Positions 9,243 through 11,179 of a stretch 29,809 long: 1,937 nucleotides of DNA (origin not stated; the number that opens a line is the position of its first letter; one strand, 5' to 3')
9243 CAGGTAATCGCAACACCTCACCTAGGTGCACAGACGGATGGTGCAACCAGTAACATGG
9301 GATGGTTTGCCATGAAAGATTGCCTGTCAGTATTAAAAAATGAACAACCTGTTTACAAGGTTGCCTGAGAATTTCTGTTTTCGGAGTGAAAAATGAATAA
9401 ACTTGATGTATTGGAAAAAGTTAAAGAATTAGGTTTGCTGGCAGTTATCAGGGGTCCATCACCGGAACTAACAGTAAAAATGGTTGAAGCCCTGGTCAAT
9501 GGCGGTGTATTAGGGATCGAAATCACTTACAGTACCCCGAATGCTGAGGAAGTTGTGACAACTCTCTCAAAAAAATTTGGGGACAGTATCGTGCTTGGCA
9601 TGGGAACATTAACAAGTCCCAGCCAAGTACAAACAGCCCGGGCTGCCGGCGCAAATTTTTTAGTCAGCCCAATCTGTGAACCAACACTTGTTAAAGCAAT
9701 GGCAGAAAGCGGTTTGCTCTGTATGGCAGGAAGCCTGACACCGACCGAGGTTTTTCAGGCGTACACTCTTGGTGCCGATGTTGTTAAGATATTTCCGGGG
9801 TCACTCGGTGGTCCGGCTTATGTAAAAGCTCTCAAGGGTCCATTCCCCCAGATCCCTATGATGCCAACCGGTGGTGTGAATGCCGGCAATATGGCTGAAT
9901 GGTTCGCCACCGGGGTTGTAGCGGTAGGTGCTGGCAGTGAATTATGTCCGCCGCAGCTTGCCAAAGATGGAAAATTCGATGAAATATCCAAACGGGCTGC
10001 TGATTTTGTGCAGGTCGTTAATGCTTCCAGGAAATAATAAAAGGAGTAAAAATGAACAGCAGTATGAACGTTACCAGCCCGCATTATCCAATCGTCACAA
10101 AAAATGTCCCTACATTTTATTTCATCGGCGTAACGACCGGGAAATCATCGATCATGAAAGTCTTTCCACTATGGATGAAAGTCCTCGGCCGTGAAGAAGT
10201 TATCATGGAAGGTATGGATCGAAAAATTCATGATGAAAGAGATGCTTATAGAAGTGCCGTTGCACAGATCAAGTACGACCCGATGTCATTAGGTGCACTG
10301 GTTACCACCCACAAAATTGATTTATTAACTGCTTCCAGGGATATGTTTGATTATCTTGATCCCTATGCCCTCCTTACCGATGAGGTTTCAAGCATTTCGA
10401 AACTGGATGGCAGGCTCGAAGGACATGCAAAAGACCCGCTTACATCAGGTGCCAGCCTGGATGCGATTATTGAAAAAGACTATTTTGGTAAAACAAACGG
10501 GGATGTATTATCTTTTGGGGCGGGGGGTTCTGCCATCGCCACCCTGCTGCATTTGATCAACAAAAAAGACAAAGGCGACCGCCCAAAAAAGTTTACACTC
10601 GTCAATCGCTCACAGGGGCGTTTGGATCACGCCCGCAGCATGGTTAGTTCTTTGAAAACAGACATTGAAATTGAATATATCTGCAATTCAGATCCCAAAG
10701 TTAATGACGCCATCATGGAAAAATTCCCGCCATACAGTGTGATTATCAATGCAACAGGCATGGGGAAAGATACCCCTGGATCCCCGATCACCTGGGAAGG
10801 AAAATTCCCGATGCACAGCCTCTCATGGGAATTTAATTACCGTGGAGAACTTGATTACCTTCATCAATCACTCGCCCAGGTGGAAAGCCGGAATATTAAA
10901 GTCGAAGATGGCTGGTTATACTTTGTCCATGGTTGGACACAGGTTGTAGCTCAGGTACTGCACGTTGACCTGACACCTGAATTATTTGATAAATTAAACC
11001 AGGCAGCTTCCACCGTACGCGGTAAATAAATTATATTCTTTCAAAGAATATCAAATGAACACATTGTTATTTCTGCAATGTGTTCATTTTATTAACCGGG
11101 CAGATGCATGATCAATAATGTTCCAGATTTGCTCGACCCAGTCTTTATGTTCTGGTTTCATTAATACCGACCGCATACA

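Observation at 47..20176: ~20 kb co-regulated catabolic island for an unidentified sugar/polyol/cyclitol, built from paired paralogues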

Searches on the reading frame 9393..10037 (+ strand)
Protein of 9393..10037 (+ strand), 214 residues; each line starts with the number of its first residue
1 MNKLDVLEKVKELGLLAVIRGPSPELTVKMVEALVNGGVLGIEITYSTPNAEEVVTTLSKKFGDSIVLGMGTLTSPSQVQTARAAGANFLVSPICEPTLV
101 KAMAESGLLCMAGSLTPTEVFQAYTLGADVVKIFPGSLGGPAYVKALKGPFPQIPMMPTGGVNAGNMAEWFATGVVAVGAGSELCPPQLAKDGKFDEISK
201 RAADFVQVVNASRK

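Call 3: search_protein_families(library=pfam, proteins=[window:9393-10037:+])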
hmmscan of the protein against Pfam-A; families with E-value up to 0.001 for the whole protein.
window:9393-10037:+ (214 aa): 1 family
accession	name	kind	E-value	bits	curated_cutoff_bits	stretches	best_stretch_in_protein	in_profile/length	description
PF01081.25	Aldolase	-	4.5e-41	140.9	27.8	1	8-200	3-195/196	KDPG and KHG aldolase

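Call 5: search_protein_families(library=ncbifam, proteins=[window:9393-10037:+], max_evalue=0.00001)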
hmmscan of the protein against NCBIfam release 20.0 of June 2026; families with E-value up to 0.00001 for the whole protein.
window:9393-10037:+ (214 aa): 8 families
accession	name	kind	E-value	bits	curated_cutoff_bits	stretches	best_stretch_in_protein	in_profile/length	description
NF005119.0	PRK06552.1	subfamily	1.2e-60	204.7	238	1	1-211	1-211/213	bifunctional 2-keto-4-hydroxyglutarate aldolase/2-keto-3-deoxy-6-phosphogluconate aldolase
TIGR01182.1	eda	subfamily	5e-56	189.3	156.05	1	8-207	3-202/204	bifunctional 4-hydroxy-2-oxoglutarate aldolase/2-dehydro-3-deoxy-phosphogluconate aldolase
NF005673.0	PRK07455.1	equivalog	9e-53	178.6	232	1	5-210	5-210/213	bifunctional 4-hydroxy-2-oxoglutarate aldolase/2-dehydro-3-deoxy-phosphogluconate aldolase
NF006600.0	PRK09140.1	subfamily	8.4e-45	152.6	207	1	9-211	7-206/210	2-dehydro-3-deoxy-6-phosphogalactonate aldolase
NF005499.0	PRK07114.1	equivalog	2.7e-43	148.3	275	1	2-214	5-222/223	bifunctional 4-hydroxy-2-oxoglutarate aldolase/2-dehydro-3-deoxy-phosphogluconate aldolase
NF004325.0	PRK05718.1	subfamily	1.3e-42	145.5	241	1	6-210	8-212/213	keto-hydroxyglutarate-aldolase/keto-deoxy-phosphogluconate aldolase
NF004673.0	PRK06015.1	equivalog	7.5e-28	97.8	320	1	25-206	27-208/212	2-dehydro-3-deoxy-phosphogluconate aldolase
NF041633.1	trifunc_aldol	exception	1.8e-27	96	700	1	6-213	2-221/580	KHG/KDPG aldolase/sugar kinase fusion protein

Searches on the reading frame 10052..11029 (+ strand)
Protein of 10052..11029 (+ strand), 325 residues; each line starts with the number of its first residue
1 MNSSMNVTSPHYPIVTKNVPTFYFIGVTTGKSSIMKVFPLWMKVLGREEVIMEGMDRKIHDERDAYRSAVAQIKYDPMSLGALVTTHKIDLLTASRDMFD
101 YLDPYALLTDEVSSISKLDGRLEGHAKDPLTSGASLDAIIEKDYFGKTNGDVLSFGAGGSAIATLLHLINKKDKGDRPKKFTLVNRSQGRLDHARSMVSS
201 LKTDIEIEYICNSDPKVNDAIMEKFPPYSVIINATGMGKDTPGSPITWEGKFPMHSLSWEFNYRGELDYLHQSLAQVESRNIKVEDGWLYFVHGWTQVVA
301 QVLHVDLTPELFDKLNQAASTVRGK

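Call 4: search_protein_families(library=pfam, proteins=[window:10052-11029:+])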
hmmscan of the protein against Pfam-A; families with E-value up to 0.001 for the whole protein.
window:10052-11029:+ (325 aa): 0 families

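Call 6: search_protein_families(library=ncbifam, proteins=[window:10052-11029:+], max_evalue=0.00001)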
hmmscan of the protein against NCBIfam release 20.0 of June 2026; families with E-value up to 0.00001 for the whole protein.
window:10052-11029:+ (325 aa): 3 families
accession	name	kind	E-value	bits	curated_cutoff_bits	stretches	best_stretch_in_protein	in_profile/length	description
TIGR00507.1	aroE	equivalog_domain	5.1e-08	32.4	200.2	1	64-242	40-193/270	shikimate dehydrogenase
NF001315.0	PRK00258.2-4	equivalog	5.7e-06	25.7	413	1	98-264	77-230/284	shikimate dehydrogenase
NF001310.0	PRK00258.1-2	equivalog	6.6e-06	25.5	221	1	103-263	77-221/279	shikimate dehydrogenase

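Call 14: find_homologous_proteins(query=window:10052-11029:+, max_evalue=0.00001)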
Query window:10052-11029:+ (325 aa): 8000 proteins with E <= 0.00001 among 8000 candidates; the best 120 are listed.
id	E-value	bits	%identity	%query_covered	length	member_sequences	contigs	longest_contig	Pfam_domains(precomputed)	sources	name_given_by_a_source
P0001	9.1e-207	703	94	100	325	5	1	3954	-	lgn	-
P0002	9.8e-193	657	89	98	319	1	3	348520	-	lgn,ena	-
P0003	3.8e-192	655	88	99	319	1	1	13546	-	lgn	-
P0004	5.3e-192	655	89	99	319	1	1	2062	-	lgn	-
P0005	2.5e-191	653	88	98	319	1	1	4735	-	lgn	-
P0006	4.5e-189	645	87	97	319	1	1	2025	-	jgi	jgi:shikimate 5-dehydrogenase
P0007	6.6e-189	645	88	99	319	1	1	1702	-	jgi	-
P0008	4.1e-188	642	84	100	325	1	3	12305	-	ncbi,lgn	-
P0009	5.0e-188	642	88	98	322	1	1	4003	-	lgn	-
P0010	5.9e-188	642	88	97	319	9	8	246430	-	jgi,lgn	jgi:shikimate 5-dehydrogenase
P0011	6.3e-188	641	86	100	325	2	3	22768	-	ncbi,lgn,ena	ncbi:MAG: shikimate dehydrogenase [Chloroflexota bacterium]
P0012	1.0e-187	641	88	97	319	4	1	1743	-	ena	-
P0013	1.4e-187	640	85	100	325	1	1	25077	-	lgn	-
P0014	1.5e-187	640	88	97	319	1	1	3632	-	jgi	jgi:shikimate dehydrogenase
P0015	2.1e-187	640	87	97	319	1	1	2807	-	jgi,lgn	jgi:shikimate 5-dehydrogenase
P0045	2.5e-185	633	87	97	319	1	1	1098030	-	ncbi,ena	-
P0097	1.1e-183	628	84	100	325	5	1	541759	-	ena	-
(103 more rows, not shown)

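Call 15: find_encoding_contigs(protein=P0097, flank=10000, max_places=3)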
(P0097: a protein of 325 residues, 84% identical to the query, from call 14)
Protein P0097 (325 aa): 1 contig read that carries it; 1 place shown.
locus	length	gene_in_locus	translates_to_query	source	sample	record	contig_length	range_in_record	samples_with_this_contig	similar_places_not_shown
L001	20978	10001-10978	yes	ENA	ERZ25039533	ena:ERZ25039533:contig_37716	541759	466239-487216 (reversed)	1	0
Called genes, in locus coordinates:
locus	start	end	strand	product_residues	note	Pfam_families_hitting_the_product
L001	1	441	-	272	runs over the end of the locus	PF22685:Gal80p_C-like (weak), PF22725:GFO_IDH_MocA_C3, PF02894:GFO_IDH_MocA_C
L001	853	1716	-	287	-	PF01261:AP_endonuc_2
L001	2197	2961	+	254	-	PF00392:GntR, PF07702:UTRA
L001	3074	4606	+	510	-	PF00370:FGGY_N, PF02782:FGGY_C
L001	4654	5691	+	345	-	PF01408:GFO_IDH_MocA, PF02894:GFO_IDH_MocA_C, PF22725:GFO_IDH_MocA_C3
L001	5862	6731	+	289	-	PF08240:ADH_N, PF00107:ADH_zinc_N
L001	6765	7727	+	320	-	PF02126:PTE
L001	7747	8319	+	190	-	PF06560:GPI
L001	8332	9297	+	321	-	PF00389:2-Hacid_dh, PF02826:2-Hacid_dh_C, PF03446:NAD_binding_2 (weak)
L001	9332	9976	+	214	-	PF01081:Aldolase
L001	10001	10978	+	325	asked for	-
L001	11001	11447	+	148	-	PF09719:C_GCAxxG_C_C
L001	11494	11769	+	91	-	-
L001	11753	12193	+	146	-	PF01791:DeoC (faint)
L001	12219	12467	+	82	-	PF00370:FGGY_N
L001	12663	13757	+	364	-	PF00370:FGGY_N, PF02782:FGGY_C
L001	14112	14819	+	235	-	PF01261:AP_endonuc_2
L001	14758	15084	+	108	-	-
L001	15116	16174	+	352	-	PF08240:ADH_N, PF00107:ADH_zinc_N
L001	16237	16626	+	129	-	PF00903:Glyoxalase, PF13669:Glyoxalase_4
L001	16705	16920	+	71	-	-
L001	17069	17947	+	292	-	PF00724:Oxidored_FMN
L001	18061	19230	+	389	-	PF01408:GFO_IDH_MocA, PF03447:NAD_binding_3 (weak), PF02894:GFO_IDH_MocA_C, PF22725:GFO_IDH_MocA_C3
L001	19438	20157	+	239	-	PF01261:AP_endonuc_2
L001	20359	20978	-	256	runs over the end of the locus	PF02739:5_3_exonuc_N, PF01367:5_3_exonuc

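Call 16: find_encoding_contigs(protein=P0045, flank=10000, max_places=3)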
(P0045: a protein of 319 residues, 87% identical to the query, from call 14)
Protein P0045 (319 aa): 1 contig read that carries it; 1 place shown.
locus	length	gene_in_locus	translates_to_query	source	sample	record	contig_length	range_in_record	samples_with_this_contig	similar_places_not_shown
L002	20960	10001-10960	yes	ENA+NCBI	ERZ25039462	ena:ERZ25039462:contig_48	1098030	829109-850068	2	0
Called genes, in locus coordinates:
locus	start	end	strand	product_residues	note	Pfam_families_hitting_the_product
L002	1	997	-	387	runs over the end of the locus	PF01408:GFO_IDH_MocA, PF02894:GFO_IDH_MocA_C, PF22685:Gal80p_C-like (faint), PF22725:GFO_IDH_MocA_C3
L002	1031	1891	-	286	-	PF01261:AP_endonuc_2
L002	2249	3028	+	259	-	PF00392:GntR, PF14502:HTH_41 (faint), PF07702:UTRA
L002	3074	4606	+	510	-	PF00370:FGGY_N, PF02782:FGGY_C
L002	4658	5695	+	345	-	PF01408:GFO_IDH_MocA, PF02894:GFO_IDH_MocA_C, PF22725:GFO_IDH_MocA_C3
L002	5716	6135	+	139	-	PF08240:ADH_N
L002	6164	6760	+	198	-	PF16912:Glu_dehyd_C (weak), PF00107:ADH_zinc_N, PF13602:ADH_zinc_N_2 (weak)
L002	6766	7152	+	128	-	-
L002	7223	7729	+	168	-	PF02126:PTE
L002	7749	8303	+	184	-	PF06560:GPI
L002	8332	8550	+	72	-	-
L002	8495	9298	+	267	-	PF00389:2-Hacid_dh, PF02826:2-Hacid_dh_C, PF03446:NAD_binding_2 (weak)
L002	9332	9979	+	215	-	PF01081:Aldolase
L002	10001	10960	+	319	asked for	-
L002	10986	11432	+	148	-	PF09719:C_GCAxxG_C_C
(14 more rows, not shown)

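Call 25: search_solved_structures(query=window:10052-11029:+, max_evalue=0.01)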
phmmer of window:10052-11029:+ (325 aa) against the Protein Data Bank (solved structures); distinct sequences matched with E-value up to 0.01: 0.

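Call 37: search_solved_structures(query=A1, max_evalue=1, show_alignments=1)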
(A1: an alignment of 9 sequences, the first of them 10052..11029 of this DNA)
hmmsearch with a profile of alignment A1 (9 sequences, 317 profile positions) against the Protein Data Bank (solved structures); distinct sequences matched with E-value up to 1: 29.
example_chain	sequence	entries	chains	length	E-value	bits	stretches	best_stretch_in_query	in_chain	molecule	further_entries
1nvt_A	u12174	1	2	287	7.1e-08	34.9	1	78-266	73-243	Shikimate 5'-dehydrogenase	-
3tnl_A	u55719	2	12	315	9.9e-07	31.2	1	89-231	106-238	Shikimate dehydrogenase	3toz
2egg_A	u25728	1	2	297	1.3e-05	27.5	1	89-181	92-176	Shikimate 5-dehydrogenase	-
7cok_A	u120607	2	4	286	3.8e-05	26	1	86-192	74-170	5-ketofructose reductase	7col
3t4e_A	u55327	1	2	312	5e-05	25.6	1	89-270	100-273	Quinate/shikimate dehydrogenase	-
1npd_A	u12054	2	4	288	0.00044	22.5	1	89-231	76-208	HYPOTHETICAL SHIKIMATE 5-DEHYDROGENASE-LIKE PROTEIN YDIB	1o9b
1vi2_A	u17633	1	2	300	0.00048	22.4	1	89-231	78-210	Shikimate 5-dehydrogenase 2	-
2hk7_A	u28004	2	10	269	0.00069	21.8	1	90-166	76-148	Shikimate dehydrogenase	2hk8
2hk9_A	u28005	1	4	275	0.00072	21.8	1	90-166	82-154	Shikimate dehydrogenase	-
3o8q_B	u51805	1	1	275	0.0018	20.5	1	91-255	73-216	Shikimate 5-dehydrogenase I alpha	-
1wxd_A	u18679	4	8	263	0.0018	20.4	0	214-267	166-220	shikimate 5-dehydrogenase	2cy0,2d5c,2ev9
3o8q_A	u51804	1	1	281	0.0019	20.4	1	91-255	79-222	Shikimate 5-dehydrogenase I alpha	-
3pgj_A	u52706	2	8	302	0.0023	20.1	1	91-255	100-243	Shikimate dehydrogenase | Shikimate 5-dehydrogenase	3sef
2gpt_A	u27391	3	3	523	0.0029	19.8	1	85-189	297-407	3-dehydroquinate dehydratase/ shikimate 5-dehydrogenase | Bifunctional 3-dehydroquinate dehydratase/shikimate dehydrogenase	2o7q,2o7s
6bmb_A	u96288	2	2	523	0.0033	19.6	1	85-189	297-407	Bifunctional 3-dehydroquinate dehydratase/shikimate dehydrogenase, chloroplastic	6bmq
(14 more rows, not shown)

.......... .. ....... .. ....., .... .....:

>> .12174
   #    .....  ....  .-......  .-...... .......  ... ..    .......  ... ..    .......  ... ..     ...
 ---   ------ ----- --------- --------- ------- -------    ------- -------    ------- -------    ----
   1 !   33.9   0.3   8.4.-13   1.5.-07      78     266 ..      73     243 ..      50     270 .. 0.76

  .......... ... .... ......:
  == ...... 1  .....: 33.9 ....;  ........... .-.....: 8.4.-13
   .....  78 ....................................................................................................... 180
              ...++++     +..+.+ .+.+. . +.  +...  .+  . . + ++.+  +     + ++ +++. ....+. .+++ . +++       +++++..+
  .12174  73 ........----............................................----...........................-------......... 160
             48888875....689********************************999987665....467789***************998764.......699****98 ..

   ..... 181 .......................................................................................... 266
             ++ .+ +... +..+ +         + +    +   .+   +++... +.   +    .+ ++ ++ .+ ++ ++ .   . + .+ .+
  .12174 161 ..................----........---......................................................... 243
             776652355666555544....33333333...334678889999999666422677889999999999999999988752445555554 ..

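Call 40: find_encoding_contigs(protein=P0013, flank=10000, max_places=2)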
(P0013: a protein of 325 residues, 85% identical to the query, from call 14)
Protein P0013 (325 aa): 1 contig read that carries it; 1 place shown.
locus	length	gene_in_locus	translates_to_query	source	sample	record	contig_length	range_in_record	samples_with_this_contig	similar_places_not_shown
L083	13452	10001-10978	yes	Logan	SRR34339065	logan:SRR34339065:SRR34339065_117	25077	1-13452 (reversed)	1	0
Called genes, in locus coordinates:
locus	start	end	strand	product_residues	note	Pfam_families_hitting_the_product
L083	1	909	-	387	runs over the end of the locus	PF01408:GFO_IDH_MocA, PF02894:GFO_IDH_MocA_C, PF22685:Gal80p_C-like (faint), PF22725:GFO_IDH_MocA_C3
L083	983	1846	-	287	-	PF01261:AP_endonuc_2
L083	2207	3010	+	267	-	PF00392:GntR, PF07702:UTRA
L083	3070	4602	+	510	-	PF00370:FGGY_N, PF02782:FGGY_C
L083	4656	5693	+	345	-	PF01408:GFO_IDH_MocA, PF02894:GFO_IDH_MocA_C, PF22725:GFO_IDH_MocA_C3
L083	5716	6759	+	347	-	PF08240:ADH_N, PF00107:ADH_zinc_N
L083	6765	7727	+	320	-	PF02126:PTE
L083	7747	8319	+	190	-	PF06560:GPI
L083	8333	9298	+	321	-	PF00389:2-Hacid_dh, PF02826:2-Hacid_dh_C, PF03446:NAD_binding_2 (weak)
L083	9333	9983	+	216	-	PF01081:Aldolase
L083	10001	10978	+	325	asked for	-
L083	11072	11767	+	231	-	PF01791:DeoC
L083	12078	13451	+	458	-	?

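Call 41: find_encoding_contigs(protein=P0011, flank=10000, max_places=2)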
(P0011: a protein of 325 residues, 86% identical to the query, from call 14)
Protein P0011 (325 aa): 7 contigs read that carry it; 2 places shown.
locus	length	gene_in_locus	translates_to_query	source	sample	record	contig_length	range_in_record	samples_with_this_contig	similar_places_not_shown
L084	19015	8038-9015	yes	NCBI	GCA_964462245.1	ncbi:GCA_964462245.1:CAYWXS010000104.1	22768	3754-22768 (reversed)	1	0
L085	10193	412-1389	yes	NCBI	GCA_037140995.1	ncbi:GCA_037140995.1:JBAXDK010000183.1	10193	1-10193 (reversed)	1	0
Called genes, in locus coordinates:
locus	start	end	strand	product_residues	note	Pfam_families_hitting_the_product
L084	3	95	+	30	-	?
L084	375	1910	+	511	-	PF00370:FGGY_N, PF02782:FGGY_C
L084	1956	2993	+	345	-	PF01408:GFO_IDH_MocA, PF02894:GFO_IDH_MocA_C, PF22725:GFO_IDH_MocA_C3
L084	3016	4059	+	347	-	PF08240:ADH_N, PF00107:ADH_zinc_N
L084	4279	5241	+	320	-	PF02126:PTE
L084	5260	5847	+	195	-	PF06560:GPI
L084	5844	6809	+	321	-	PF00389:2-Hacid_dh, PF02826:2-Hacid_dh_C, PF03446:NAD_binding_2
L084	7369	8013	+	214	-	PF01081:Aldolase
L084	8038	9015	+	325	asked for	-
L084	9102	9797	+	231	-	PF01791:DeoC (weak)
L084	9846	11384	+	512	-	PF00370:FGGY_N, PF02782:FGGY_C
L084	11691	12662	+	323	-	PF01261:AP_endonuc_2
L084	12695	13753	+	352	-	PF08240:ADH_N, PF16912:Glu_dehyd_C, PF00107:ADH_zinc_N, PF13602:ADH_zinc_N_2 (weak)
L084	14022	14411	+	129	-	PF00903:Glyoxalase, PF13669:Glyoxalase_4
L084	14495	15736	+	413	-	PF00724:Oxidored_FMN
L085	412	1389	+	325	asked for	-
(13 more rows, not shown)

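Call 80: search_protein_representatives(protein=window:10052-11029:+)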
Query: 325 residues. Proteins with E-value up to 0.001 (for the whole library): 1106; up to 1e-10: 733; up to 1e-30: 243. The best 150 are listed.
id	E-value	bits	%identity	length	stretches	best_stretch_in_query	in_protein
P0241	7.5e-179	610.0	84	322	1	11-324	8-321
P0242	3.6e-126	436.9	80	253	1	2-243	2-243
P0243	2.2e-124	431.0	59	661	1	8-321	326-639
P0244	6.7e-102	357.2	53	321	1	19-319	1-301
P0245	1.2e-100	353.1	52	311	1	18-323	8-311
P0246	6.4e-94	331.0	49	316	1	20-323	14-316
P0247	5.1e-93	328.0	50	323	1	12-315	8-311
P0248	2.4e-89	315.9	70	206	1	45-248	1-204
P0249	1.3e-88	313.6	51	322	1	14-322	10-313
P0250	1.6e-87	310.0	63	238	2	11-141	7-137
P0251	2.7e-84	299.3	50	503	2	122-321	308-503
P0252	5.4e-81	288.5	46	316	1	17-323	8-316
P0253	1.9e-75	270.3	60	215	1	14-226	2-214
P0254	1.8e-73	263.8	43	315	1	21-320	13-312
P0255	5.3e-70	252.4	40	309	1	23-319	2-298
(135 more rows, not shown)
